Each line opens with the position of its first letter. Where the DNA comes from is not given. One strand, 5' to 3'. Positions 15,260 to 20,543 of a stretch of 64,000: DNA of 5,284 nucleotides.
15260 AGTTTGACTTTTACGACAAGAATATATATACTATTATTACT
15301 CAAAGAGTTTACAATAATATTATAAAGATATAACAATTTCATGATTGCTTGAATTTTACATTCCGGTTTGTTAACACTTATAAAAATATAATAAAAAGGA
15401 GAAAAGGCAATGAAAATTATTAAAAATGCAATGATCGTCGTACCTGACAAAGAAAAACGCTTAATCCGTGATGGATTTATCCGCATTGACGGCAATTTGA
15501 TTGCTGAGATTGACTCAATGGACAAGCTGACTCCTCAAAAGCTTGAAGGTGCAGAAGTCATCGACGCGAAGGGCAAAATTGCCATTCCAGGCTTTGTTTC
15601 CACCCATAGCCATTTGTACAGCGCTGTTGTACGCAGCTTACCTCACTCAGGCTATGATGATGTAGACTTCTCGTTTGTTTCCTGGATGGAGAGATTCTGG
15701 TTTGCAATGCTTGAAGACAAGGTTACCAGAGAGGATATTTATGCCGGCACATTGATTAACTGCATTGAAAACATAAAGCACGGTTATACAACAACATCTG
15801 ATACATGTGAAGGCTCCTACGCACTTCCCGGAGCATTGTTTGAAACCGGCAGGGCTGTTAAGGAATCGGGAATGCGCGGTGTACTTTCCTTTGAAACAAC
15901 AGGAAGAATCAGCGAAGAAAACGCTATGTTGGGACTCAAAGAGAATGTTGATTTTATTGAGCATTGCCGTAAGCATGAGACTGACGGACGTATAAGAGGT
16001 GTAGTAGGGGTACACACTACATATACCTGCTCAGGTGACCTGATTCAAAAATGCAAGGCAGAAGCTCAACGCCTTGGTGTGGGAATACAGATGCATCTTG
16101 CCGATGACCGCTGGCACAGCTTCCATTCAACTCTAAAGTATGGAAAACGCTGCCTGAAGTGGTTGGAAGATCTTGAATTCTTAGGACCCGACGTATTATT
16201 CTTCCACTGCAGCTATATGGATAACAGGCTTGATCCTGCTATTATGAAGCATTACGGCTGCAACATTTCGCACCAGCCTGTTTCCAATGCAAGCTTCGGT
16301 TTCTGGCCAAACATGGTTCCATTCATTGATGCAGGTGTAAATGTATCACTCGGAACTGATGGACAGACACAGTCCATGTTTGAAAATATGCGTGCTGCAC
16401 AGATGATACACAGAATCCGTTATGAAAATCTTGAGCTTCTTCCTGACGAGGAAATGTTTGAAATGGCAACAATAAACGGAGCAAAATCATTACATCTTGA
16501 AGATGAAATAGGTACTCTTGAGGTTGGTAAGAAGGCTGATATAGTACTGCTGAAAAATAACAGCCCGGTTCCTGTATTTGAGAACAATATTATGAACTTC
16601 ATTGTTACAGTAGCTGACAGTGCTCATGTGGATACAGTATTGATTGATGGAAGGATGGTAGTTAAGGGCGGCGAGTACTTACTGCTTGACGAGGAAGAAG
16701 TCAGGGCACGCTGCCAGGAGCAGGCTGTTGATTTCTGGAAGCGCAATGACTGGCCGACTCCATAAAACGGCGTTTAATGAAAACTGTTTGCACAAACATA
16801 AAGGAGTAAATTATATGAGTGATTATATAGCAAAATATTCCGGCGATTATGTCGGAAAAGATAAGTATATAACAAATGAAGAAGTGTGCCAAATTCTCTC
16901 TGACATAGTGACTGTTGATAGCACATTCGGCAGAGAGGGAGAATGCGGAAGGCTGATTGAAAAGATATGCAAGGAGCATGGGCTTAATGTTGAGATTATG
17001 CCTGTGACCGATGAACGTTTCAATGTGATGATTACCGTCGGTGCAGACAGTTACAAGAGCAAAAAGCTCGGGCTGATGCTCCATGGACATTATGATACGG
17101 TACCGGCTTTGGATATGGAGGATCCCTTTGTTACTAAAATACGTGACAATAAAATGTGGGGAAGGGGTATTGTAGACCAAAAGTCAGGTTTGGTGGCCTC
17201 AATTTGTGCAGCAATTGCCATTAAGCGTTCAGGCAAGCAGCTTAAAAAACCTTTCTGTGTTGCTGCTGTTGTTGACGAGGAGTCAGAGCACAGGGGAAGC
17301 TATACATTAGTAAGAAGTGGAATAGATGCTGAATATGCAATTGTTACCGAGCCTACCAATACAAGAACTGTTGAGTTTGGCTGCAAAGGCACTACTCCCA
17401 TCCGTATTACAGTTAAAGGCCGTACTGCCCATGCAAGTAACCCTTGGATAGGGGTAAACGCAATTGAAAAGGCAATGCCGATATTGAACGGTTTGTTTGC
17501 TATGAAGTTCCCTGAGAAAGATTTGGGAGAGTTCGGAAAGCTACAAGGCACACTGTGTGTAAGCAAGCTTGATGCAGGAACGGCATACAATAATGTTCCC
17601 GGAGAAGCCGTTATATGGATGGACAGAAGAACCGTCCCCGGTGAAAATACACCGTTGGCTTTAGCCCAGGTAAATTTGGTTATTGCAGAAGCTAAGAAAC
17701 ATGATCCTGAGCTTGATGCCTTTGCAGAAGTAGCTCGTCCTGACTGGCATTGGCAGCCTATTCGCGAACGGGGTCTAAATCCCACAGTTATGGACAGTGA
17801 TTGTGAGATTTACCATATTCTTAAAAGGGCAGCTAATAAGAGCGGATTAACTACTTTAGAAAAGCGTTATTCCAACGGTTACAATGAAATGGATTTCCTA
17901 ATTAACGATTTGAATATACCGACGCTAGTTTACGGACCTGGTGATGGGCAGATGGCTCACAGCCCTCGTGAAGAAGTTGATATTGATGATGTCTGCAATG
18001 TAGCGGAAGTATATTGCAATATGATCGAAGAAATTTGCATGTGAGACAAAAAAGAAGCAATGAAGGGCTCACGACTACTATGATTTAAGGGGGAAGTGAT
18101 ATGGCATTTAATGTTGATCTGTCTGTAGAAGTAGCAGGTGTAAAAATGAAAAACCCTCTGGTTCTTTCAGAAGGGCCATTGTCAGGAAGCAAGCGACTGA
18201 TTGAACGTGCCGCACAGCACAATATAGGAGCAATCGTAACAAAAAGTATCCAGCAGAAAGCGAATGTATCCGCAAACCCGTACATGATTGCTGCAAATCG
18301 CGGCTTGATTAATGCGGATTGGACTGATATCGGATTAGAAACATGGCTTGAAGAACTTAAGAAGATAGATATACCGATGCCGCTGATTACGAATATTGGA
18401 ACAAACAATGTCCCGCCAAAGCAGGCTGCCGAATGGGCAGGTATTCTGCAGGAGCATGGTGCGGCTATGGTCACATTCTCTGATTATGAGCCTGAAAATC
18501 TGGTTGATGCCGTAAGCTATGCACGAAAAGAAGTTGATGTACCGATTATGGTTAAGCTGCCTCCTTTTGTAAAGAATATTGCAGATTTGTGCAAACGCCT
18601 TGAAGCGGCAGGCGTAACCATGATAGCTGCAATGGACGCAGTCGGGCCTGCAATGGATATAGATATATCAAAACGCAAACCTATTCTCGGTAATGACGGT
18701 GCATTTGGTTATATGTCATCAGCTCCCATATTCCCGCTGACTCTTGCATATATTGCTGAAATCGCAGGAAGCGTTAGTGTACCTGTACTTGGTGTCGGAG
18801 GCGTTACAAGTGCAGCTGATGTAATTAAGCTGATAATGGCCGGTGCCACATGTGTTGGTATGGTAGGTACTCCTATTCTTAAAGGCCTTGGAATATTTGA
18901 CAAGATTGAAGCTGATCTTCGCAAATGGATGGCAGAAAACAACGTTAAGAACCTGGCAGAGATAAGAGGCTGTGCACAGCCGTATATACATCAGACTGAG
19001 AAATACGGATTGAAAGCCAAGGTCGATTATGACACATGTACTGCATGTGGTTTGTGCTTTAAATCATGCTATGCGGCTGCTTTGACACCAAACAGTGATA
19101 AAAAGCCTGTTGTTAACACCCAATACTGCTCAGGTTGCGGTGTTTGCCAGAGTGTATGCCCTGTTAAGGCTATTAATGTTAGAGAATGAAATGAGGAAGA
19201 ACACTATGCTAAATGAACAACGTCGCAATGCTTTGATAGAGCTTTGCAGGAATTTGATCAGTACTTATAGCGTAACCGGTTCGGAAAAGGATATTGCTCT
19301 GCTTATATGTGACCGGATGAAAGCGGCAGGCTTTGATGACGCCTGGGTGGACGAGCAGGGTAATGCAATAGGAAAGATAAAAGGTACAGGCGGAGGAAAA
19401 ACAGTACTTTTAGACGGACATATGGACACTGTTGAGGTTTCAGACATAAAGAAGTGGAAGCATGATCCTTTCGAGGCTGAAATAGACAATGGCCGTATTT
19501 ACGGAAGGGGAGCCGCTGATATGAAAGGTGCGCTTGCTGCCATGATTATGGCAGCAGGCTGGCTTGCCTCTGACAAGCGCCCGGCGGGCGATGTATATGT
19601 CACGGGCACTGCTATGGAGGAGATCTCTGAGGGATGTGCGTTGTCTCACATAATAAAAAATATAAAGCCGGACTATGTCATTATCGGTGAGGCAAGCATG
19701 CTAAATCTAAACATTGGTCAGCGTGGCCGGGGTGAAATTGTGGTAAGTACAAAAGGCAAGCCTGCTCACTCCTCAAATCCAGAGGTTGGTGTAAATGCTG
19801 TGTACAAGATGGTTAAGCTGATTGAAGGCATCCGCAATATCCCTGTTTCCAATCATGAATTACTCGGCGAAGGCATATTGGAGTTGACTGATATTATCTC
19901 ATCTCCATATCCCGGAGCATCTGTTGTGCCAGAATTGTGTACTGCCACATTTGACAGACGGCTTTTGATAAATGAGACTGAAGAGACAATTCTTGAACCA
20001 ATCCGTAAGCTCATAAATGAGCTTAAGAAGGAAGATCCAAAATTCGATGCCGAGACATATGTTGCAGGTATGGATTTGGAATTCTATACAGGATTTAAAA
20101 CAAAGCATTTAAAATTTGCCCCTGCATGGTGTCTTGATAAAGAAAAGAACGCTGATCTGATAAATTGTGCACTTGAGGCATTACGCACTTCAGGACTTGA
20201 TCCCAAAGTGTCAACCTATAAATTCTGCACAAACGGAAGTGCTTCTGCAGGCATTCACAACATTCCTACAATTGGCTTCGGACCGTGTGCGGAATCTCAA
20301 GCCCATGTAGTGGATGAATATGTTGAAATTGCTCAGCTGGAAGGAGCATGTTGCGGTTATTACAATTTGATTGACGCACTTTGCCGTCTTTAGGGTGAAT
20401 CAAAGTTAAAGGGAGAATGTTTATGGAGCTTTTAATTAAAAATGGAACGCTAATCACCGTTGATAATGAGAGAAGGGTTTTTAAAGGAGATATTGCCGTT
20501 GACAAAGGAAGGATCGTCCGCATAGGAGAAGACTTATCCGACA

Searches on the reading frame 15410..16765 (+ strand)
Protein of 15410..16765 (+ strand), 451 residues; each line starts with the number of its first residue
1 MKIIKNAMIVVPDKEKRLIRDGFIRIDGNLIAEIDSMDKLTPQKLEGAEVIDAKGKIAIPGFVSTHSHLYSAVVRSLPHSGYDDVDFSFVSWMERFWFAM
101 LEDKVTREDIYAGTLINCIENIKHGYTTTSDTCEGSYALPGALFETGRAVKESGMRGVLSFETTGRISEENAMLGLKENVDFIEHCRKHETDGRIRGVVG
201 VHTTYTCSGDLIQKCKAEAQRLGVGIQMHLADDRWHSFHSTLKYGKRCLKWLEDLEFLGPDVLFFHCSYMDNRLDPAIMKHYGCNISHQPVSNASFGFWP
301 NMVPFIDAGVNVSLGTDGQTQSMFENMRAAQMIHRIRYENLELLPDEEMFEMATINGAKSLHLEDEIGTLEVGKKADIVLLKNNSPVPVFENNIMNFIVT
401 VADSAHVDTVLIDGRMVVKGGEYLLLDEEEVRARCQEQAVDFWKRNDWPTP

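Call 8: search_protein_families(library=ncbifam, proteins=[window:15410-16765:+], max_evalue=1e-20)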
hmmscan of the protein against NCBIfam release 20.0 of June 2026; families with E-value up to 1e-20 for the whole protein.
window:15410-16765:+ (451 aa): 17 families
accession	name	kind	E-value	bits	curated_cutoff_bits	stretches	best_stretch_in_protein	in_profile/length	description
NF005540.0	PRK07203.1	equivalog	7.6e-90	301.7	444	1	1-446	1-442/444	putative aminohydrolase SsnA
TIGR03314.1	Se_ssnA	subfamily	2.8e-83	280.2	455.5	1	3-445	2-440/441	putative selenium metabolism protein SsnA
NF004701.0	PRK06038.1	equivalog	2.1e-79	267.3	609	1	3-445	7-429/432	N-ethylammeline chlorohydrolase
NF005557.0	PRK07228.1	equivalog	1.3e-59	202.1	522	1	3-445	4-440/445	5'-deoxyadenosine deaminase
NF006252.0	PRK08393.1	equivalog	4.1e-59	200.7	617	1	3-437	4-418/424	N-ethylammeline chlorohydrolase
NF004995.0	PRK06380.1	subfamily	1.5e-57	195.5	567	1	3-431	4-412/418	metal-dependent hydrolase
NF006056.0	PRK08204.1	subfamily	8.5e-54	183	391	1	3-444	6-442/449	hypothetical protein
NF006549.0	PRK09045.1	equivalog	7.4e-52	176.4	540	1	4-437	12-434/444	TRZ/ATZ family hydrolase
NF006055.0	PRK08203.1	equivalog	5.2e-49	167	532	1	3-443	8-451/455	8-oxoguanine deaminase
NF005211.0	PRK06687.1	equivalog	1.1e-39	136.5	703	1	1-425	1-416/419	TRZ/ATZ family protein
NF012037.0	PRK15493.1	equivalog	3.2e-39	134.9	779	1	5-431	6-422/435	bifunctional S-methyl-5'-thioadenosine deaminase/S-adenosylhomocysteine deaminase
NF009059.0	PRK12393.1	equivalog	1.1e-38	133.1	543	1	3-439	8-452/460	amidohydrolase family protein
NF004801.0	PRK06151.1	subfamily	1.2e-38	133.3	416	1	166-444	179-464/491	chlorohydrolase family protein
TIGR02967.1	guan_deamin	equivalog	4.5e-34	118.1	375.4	1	18-385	3-364/401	guanine deaminase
NF006679.0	PRK09228.1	subfamily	9e-29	100.5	351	1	13-415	23-417/433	guanine deaminase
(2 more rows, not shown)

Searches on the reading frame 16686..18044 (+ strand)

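Call 16: search_protein_families(library=pfam, proteins=[window:16686-18044:+], max_evalue=0.00001)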
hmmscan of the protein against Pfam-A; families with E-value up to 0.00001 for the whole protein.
window:16686-18044:+ (452 aa): 2 families
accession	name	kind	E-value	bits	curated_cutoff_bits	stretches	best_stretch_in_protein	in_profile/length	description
PF01546.33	Peptidase_M20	-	5.7e-31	108.5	24.6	1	131-448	1-205/206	Peptidase family M20/M25/M40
PF07687.19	M20_dimer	-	1.8e-15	57.2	21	1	234-339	4-105/107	Peptidase dimerisation domain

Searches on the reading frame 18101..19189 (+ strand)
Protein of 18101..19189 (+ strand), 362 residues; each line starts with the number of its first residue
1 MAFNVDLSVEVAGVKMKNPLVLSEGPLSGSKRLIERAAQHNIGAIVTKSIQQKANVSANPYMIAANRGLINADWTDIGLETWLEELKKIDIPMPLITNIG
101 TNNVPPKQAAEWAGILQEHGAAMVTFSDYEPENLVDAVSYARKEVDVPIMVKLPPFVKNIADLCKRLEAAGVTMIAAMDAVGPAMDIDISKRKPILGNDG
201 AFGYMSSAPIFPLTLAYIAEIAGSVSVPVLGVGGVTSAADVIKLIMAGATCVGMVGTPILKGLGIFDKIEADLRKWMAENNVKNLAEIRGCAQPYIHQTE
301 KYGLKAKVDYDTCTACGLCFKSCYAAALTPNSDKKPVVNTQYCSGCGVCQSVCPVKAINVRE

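Call 8: search_protein_families(library=ncbifam, proteins=[window:18101-19189:+], max_evalue=1e-20)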
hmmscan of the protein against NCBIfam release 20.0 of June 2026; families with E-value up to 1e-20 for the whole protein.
window:18101-19189:+ (362 aa): 5 families
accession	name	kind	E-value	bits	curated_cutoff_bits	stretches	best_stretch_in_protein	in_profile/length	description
NF005574.0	PRK07259.1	equivalog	5.7e-45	153.5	269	1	5-293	3-303/304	dihydroorotate dehydrogenase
TIGR01037.2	pyrD_sub1_fam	subfamily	1.3e-43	149.2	270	1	7-292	1-299/300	dihydroorotate dehydrogenase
NF006183.0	PRK08318.1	equivalog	1.7e-43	149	335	1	5-360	2-397/422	NAD-dependent dihydropyrimidine dehydrogenase subunit PreA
NF041011.1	dihydoor_dh_Arch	equivalog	4.5e-33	114.6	330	1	9-292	1-287/289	dihydroorotate dehydrogenase PyrD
NF005741.0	PRK07565.1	subfamily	2.9e-30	105.5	303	1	5-292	2-306/335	dihydroorotate dehydrogenase-like protein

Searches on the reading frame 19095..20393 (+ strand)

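Call 4: search_protein_families(library=pfam, proteins=[window:19095-20393:+])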
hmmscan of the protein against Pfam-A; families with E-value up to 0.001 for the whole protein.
window:19095-20393:+ (432 aa): 4 families
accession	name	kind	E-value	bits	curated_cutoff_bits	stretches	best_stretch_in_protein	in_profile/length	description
PF01546.33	Peptidase_M20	-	1.2e-29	104.1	24.6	1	105-426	1-204/206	Peptidase family M20/M25/M40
PF07687.19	M20_dimer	-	7.4e-15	55.3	21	1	207-314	1-106/107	Peptidase dimerisation domain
PF04389.22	Peptidase_M28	-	0.0005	20.3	21.3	1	90-188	1-77/193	Peptidase family M28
PF05343.19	Peptidase_M42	-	0.00061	19.4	23.2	0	129-201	122-191/292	M42 glutamyl aminopeptidase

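Call 5: search_protein_families(library=ncbifam, proteins=[window:19095-20393:+])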
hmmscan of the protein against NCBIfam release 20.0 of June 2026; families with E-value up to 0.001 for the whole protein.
window:19095-20393:+ (432 aa): 53 families (the best 25 are shown)
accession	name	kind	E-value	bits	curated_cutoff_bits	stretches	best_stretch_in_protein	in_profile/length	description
NF009555.0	PRK13004.1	equivalog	2e-129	432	321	1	35-430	5-396/399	YgeY family selenium metabolism-linked hydrolase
TIGR03526.1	selenium_YgeY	hypoth_equivalog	8.9e-80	268.4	321.5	1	41-417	9-381/395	YgeY family selenium metabolism-linked hydrolase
TIGR01910.1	DapE-ArgE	subfamily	1.3e-59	202.4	217.6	1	48-416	1-368/373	ArgE/DapE family deacylase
NF006365.0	PRK08588.1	subfamily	5.5e-44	151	289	1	45-424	7-375/383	succinyl-diaminopimelate desuccinylase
NF006399.0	PRK08651.1-2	equivalog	6e-44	150.7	381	1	59-416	22-391/405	succinyl-diaminopimelate desuccinylase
NF009557.0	PRK13009.1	equivalog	2.3e-40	138.9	284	1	46-429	4-374/377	succinyl-diaminopimelate desuccinylase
NF005373.0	PRK06915.1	equivalog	1.5e-39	136.2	428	1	85-415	77-403/422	peptidase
NF005710.0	PRK07522.1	subfamily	1.1e-36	126.9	412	1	44-418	7-377/391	acetylornithine deacetylase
NF006400.0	PRK08651.1-3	equivalog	2.1e-35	122.3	374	2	99-246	81-231/410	succinyl-diaminopimelate desuccinylase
TIGR01246.1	dapE_proteo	equivalog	3.4e-35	121.7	361.8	1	48-428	2-369/370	succinyl-diaminopimelate desuccinylase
NF003367.0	PRK04443.1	equivalog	6.6e-35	121.1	363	1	44-249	6-192/349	[LysW]-lysine hydrolase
TIGR01892.1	AcOrn-deacetyl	equivalog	3.2e-34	118.6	297.7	1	52-416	4-355/365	acetylornithine deacetylase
NF009558.0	PRK13013.1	equivalog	6e-33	114.1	428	2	41-248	12-238/429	acetylornithine deacetylase/succinyl-diaminopimelate desuccinylase family protein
TIGR01900.1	dapE-gram_pos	equivalog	1.2e-32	113.2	304.2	1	45-416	3-340/351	succinyl-diaminopimelate desuccinylase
NF005306.0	PRK06837.1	subfamily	1.7e-31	109.5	376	1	86-416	81-408/427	ArgE/DapE family deacylase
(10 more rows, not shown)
